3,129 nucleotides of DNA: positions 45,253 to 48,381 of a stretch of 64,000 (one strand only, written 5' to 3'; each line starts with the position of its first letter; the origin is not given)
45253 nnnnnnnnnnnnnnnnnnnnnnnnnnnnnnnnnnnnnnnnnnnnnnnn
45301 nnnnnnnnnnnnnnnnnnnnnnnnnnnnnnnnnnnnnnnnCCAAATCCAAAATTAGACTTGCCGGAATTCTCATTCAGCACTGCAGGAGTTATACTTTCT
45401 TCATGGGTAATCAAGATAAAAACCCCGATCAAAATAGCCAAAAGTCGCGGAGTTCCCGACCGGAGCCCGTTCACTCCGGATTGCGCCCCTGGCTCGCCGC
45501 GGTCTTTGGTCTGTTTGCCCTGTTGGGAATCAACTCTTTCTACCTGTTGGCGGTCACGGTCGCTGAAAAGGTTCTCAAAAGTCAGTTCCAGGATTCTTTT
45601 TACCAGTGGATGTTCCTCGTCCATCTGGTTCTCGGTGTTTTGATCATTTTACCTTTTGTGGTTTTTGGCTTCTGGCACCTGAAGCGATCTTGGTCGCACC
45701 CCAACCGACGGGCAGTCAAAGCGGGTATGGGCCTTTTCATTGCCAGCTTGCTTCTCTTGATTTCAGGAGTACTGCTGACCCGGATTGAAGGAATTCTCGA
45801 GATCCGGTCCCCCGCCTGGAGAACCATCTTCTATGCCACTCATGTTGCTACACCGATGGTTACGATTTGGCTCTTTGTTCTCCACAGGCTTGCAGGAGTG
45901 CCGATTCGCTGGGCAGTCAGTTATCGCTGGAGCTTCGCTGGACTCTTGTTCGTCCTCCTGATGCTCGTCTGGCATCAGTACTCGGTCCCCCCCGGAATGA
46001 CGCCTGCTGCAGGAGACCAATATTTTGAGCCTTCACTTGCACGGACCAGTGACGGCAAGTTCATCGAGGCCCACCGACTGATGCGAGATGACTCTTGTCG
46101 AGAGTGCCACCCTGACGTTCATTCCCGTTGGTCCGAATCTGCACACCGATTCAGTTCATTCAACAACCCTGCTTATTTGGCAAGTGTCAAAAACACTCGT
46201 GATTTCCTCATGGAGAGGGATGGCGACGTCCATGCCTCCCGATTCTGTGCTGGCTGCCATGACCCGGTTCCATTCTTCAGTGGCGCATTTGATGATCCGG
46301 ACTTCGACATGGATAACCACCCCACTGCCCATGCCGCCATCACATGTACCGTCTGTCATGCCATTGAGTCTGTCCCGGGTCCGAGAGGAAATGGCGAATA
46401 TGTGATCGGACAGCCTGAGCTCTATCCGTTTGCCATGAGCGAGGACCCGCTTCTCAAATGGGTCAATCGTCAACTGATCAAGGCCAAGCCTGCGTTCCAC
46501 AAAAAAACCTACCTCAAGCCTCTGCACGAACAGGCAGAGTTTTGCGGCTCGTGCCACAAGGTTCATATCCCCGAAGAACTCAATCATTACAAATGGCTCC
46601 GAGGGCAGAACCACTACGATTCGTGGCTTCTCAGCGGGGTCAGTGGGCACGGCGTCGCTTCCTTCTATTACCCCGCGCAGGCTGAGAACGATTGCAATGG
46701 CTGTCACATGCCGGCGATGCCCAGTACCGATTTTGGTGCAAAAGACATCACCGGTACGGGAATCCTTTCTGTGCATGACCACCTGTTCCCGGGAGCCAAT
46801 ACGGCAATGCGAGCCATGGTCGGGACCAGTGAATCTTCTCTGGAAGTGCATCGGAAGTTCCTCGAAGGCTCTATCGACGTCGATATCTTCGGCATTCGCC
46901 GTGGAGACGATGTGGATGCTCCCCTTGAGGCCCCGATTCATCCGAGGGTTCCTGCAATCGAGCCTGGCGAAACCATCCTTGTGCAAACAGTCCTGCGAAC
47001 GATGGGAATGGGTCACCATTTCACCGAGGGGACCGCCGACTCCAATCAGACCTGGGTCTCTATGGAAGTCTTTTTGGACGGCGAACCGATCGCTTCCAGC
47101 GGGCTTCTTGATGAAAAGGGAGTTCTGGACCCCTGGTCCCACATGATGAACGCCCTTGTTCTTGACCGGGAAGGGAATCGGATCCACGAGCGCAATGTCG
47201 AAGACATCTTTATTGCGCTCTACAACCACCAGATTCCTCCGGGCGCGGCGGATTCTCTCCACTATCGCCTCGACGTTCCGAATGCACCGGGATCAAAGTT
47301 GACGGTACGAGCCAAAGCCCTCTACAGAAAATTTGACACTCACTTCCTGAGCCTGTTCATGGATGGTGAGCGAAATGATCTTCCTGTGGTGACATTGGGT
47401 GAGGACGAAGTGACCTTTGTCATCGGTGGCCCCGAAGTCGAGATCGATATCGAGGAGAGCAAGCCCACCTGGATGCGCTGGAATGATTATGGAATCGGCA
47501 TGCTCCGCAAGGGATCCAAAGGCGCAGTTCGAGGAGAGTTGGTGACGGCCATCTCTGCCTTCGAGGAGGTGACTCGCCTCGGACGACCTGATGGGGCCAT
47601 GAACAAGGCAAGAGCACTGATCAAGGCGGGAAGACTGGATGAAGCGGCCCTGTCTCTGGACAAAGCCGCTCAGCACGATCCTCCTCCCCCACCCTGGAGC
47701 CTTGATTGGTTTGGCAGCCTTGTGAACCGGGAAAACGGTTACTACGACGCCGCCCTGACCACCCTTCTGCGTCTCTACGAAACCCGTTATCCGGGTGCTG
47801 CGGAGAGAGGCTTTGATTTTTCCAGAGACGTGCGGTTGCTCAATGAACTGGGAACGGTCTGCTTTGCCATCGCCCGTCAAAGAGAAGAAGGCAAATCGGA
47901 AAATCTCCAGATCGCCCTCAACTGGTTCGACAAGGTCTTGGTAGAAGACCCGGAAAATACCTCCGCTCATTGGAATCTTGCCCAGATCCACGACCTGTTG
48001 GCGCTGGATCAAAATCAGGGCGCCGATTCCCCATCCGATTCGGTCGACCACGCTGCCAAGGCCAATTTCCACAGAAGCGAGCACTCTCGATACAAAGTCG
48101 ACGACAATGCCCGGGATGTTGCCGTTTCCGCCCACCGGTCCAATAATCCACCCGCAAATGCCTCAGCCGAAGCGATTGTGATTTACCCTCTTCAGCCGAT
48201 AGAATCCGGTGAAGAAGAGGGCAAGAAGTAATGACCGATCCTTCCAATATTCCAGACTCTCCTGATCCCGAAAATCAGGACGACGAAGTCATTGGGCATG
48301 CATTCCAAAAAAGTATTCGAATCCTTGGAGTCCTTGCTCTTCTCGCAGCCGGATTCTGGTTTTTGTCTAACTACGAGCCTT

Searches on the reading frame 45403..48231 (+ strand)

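Call 31: search_protein_families(library=pfam, proteins=[window:45403-48231:+], max_evalue=0.001)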
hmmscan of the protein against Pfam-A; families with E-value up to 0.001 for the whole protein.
window:45403-48231:+ (942 aa): 5 families
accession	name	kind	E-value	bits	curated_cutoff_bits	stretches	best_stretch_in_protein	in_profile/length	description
PF13432.12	TPR_16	-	2.1e-07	31.7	32.7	0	716-760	16-62/65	Tetratricopeptide repeat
PF13435.11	Cytochrome_C554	-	7.8e-07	30.4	20.8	1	232-319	2-83/84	Cytochrome c554 and c-prime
PF14559.12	TPR_19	-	5.9e-06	27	25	0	711-763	5-59/68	Tetratricopeptide repeat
PF07719.23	TPR_2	-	3.5e-05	24.1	27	0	731-760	3-32/34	Tetratricopeptide repeat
PF13428.12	TPR_14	-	0.00021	22.1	23.5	0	734-763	6-35/44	Tetratricopeptide repeat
